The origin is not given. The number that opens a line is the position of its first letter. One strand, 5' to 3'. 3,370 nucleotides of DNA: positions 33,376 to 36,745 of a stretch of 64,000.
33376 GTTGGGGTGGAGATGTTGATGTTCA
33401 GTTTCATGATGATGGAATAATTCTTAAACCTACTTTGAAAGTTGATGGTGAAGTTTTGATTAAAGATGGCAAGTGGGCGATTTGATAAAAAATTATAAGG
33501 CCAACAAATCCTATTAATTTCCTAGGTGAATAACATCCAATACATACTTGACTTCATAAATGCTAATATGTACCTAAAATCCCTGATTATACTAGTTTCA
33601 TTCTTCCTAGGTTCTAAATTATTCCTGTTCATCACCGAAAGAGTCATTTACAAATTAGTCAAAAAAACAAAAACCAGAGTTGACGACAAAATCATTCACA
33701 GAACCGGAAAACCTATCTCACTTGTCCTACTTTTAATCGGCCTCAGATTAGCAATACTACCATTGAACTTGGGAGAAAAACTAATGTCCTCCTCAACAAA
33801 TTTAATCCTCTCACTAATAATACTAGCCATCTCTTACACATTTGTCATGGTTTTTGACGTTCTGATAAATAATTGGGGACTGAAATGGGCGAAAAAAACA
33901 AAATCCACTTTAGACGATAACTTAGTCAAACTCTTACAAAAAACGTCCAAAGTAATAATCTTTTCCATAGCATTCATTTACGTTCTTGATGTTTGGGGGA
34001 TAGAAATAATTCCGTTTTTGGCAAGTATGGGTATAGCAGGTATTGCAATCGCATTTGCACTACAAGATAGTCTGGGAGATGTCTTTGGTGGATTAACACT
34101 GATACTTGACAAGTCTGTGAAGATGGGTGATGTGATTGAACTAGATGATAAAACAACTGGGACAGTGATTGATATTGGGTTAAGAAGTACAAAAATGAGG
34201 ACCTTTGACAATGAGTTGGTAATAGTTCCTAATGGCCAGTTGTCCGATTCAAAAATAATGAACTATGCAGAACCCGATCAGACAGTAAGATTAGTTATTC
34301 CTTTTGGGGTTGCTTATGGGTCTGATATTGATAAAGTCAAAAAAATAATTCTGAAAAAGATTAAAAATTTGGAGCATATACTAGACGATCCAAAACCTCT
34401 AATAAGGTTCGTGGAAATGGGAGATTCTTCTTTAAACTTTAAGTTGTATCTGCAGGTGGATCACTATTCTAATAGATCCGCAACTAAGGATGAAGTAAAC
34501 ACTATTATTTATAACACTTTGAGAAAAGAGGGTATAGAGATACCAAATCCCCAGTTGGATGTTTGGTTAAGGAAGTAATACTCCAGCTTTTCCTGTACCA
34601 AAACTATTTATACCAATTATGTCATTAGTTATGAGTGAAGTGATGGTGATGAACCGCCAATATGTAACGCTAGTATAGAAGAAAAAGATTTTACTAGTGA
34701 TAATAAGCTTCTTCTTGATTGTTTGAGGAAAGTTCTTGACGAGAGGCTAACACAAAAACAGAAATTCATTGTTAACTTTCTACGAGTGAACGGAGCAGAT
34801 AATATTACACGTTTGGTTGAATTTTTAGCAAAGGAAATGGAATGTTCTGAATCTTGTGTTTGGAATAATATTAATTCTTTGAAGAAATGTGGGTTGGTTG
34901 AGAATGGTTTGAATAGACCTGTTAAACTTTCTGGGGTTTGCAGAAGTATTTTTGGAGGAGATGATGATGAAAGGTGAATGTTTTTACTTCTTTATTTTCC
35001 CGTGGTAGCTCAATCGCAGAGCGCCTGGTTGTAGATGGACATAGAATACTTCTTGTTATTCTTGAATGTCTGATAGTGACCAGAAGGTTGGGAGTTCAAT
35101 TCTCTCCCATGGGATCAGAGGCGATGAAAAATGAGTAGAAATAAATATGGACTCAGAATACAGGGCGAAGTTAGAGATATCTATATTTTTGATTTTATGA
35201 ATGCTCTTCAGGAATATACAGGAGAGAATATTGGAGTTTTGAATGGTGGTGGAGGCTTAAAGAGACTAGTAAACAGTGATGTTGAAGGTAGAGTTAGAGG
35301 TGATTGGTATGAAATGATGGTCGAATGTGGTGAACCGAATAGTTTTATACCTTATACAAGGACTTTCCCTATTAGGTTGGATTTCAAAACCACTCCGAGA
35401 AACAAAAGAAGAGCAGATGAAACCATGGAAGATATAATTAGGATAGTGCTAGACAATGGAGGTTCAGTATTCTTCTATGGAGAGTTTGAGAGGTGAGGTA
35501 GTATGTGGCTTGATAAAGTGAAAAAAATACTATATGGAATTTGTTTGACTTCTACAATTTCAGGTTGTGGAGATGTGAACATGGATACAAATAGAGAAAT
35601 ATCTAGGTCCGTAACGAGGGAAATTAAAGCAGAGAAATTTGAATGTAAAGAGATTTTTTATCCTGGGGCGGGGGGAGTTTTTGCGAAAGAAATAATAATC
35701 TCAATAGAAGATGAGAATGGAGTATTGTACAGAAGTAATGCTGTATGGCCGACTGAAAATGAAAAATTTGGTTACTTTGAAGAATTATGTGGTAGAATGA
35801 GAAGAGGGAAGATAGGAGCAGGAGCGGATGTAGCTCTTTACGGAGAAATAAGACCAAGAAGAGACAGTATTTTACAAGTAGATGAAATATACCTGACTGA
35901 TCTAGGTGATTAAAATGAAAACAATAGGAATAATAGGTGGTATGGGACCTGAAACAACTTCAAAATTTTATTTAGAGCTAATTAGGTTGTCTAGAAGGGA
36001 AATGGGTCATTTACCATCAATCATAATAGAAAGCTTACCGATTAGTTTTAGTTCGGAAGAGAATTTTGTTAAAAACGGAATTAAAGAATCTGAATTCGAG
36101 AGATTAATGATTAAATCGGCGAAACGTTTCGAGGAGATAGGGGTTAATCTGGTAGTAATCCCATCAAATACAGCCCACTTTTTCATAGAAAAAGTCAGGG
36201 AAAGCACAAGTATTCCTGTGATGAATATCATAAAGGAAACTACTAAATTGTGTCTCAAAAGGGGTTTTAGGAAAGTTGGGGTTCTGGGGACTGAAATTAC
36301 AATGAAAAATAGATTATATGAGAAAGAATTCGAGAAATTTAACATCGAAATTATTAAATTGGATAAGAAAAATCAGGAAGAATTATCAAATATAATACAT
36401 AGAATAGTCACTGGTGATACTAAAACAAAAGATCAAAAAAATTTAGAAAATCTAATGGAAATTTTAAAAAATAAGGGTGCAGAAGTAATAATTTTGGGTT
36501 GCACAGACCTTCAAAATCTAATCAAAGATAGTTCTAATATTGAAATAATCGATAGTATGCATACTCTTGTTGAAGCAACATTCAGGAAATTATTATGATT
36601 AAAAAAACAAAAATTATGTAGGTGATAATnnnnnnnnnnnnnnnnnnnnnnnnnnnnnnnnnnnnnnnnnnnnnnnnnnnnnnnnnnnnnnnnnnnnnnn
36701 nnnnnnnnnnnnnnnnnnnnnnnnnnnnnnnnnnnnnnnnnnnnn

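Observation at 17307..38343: Repeated architecture tRNA(X) -> amino-acid racemase -> X-tRNA synthetase (His and Tyr loci)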

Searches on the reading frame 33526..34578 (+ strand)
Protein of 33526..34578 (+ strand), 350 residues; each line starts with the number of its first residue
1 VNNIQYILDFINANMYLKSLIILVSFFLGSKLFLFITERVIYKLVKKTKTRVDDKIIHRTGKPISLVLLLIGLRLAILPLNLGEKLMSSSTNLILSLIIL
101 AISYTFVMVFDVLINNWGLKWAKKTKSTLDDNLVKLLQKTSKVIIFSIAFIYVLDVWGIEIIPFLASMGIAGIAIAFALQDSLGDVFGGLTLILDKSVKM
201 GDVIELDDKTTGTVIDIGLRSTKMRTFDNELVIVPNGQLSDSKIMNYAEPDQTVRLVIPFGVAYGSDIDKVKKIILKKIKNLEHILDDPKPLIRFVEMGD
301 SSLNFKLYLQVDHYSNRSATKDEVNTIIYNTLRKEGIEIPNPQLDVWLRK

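Call 6: search_protein_families(library=pfam, proteins=[window:33526-34578:+], max_evalue=0.01)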
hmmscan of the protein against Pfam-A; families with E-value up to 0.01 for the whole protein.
window:33526-34578:+ (350 aa): 3 families
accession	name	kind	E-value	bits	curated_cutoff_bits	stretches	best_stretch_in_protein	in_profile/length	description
PF00924.24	MS_channel_2nd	-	2.1e-20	73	20.2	1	181-248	1-67/68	Mechanosensitive ion channel, beta-domain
PF21082.3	MS_channel_3rd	-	6.7e-16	58.9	21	1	257-339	2-88/88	Mechanosensitive ion channel MscS, C-terminal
PF21088.3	MS_channel_1st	-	2.7e-08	34.1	23.1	1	140-180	2-42/42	Mechanosensitive ion channel, transmembrane helices 2/3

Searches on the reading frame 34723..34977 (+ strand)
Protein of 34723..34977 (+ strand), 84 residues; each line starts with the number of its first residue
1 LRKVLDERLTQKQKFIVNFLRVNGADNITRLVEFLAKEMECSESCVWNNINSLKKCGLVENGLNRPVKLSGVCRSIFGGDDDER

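Call 6: search_protein_families(library=pfam, proteins=[window:34723-34977:+], max_evalue=0.01)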
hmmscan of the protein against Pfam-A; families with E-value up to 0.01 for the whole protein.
window:34723-34977:+ (84 aa): 3 families
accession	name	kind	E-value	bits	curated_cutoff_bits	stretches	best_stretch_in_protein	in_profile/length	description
PF08279.18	HTH_11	-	0.00019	21.7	25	1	32-57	18-43/55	HTH domain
PF13730.12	HTH_36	-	0.0027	17.9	25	1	32-59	28-55/55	Helix-turn-helix domain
PF13309.12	HTH_22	-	0.0085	16.5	29.6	0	8-50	19-62/63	HTH domain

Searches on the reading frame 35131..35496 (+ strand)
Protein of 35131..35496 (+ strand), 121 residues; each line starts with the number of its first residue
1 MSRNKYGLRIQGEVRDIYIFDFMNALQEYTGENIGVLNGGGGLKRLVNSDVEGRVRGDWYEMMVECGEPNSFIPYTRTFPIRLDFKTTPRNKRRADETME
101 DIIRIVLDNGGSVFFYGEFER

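Call 6: search_protein_families(library=pfam, proteins=[window:35131-35496:+], max_evalue=0.01)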
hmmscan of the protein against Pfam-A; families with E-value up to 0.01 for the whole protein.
window:35131-35496:+ (121 aa): 0 families

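Call 47: search_protein_families(library=ncbifam, proteins=[window:35131-35496:+], max_evalue=0.001)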
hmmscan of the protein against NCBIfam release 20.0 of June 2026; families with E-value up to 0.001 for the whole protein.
window:35131-35496:+ (121 aa): 0 families

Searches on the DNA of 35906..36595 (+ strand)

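Call 33: search_rna_families(sources=[L084, L085, L086, L028, L009, L010, L011, L014, L020, L005, L036, L055, L068, L047, L001], threshold=gathering)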
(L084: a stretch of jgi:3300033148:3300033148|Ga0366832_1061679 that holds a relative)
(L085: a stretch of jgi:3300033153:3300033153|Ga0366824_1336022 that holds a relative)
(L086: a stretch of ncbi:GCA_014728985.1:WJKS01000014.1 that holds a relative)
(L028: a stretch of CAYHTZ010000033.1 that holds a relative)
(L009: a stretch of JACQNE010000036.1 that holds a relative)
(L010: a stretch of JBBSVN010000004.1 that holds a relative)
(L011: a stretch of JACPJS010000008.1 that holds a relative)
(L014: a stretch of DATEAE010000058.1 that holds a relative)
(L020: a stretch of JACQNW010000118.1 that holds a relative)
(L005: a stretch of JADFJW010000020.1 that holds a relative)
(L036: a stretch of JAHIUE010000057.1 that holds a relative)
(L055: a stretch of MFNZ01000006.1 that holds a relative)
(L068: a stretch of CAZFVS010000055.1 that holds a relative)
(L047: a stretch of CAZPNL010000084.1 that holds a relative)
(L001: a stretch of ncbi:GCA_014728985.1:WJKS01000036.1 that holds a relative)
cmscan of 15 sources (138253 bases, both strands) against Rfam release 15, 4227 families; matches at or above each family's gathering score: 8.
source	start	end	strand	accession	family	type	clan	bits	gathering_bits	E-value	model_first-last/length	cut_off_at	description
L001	4252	4326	+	RF00005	tRNA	Gene; tRNA;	CL00001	66.5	29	6.4e-12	1-71/71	no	tRNA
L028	4349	4419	+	RF00005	tRNA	Gene; tRNA;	CL00001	64.5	29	2.2e-11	1-71/71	no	tRNA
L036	5900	5971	+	RF00005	tRNA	Gene; tRNA;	CL00001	64.2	29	2.6e-11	1-71/71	no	tRNA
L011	13492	13567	+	RF00005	tRNA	Gene; tRNA;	CL00001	56.2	29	4.3e-09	1-71/71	no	tRNA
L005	4820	4892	-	RF00005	tRNA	Gene; tRNA;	CL00001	56.1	29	4.6e-09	1-71/71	no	tRNA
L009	6762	6874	+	RF00001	5S_rRNA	Gene; rRNA;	CL00113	54.3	38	3.1e-08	1-120/120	no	5S ribosomal RNA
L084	977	1092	+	RF00005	tRNA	Gene; tRNA;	CL00001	48.4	29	6e-07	1-71/71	no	tRNA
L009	388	481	+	RF00005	tRNA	Gene; tRNA;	CL00001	42.4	29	2.6e-05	1-71/71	no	tRNA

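Call 82: search_rna_families(sources=[L087, L092, L094, L121, L145, L086], threshold=gathering)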
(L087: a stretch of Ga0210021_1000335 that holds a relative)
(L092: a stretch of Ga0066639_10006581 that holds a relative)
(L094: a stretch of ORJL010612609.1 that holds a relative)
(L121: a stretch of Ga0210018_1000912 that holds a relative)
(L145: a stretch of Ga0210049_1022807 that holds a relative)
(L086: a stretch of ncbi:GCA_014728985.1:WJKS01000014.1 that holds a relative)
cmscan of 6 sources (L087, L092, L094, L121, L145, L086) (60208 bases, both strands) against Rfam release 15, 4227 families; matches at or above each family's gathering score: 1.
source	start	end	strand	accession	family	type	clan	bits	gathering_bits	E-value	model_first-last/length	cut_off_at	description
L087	5641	5756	+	RF00005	tRNA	Gene; tRNA;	CL00001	53.1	29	1.3e-08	1-71/71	no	tRNA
